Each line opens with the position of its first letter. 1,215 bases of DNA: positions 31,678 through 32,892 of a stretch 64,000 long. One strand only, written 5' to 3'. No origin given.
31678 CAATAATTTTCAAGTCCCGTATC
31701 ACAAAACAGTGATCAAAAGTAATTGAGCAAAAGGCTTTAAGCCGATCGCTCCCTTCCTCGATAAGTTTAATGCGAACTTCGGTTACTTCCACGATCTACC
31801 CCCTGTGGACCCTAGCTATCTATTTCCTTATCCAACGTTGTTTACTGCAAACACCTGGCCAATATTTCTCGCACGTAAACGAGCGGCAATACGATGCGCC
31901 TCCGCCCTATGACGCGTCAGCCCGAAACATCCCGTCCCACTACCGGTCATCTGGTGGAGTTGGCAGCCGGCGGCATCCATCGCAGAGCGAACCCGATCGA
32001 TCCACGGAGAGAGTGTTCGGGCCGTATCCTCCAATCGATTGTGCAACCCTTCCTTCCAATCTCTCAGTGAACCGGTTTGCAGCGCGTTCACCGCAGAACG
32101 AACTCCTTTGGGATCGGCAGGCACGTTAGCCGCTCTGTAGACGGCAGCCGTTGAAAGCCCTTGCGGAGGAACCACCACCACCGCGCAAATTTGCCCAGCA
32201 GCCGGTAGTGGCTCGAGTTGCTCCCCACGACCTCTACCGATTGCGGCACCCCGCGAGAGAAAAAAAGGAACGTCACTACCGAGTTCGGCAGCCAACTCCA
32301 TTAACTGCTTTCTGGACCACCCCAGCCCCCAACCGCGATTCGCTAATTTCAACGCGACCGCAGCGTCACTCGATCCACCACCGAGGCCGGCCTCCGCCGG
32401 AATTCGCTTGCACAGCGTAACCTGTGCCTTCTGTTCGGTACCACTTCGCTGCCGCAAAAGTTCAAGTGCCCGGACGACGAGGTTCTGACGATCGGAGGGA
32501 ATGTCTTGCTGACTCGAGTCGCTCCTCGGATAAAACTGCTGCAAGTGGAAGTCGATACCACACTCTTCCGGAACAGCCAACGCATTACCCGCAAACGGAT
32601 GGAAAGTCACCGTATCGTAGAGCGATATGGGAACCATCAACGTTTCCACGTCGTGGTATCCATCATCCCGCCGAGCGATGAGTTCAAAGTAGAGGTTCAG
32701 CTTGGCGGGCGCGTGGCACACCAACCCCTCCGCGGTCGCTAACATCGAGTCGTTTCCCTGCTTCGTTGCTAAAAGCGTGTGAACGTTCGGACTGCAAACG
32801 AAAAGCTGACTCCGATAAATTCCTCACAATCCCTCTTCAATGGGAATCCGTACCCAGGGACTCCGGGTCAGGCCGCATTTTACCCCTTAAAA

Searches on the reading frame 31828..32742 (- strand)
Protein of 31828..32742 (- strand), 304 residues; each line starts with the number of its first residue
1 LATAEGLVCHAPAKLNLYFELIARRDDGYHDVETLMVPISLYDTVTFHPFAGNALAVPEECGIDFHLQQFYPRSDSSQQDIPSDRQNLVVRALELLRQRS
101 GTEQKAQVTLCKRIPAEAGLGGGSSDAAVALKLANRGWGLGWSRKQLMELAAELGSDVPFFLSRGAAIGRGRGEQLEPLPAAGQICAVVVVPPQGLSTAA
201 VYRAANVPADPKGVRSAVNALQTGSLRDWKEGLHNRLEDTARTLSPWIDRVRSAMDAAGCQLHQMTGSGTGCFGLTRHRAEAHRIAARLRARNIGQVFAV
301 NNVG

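Call 66: search_protein_families(library=pfam, proteins=[window:31828-32742:-], max_evalue=0.0001)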
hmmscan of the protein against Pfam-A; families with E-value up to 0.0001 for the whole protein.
window:31828-32742:- (304 aa): 2 families
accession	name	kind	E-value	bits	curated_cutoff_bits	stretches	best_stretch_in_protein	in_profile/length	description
PF00288.32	GHMP_kinases_N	-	2.1e-16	60.4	22.3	1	87-164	1-86/87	GHMP kinases N terminal domain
PF08544.19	GHMP_kinases_C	-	1.1e-10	42.1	21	1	220-292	4-82/85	GHMP kinases C terminal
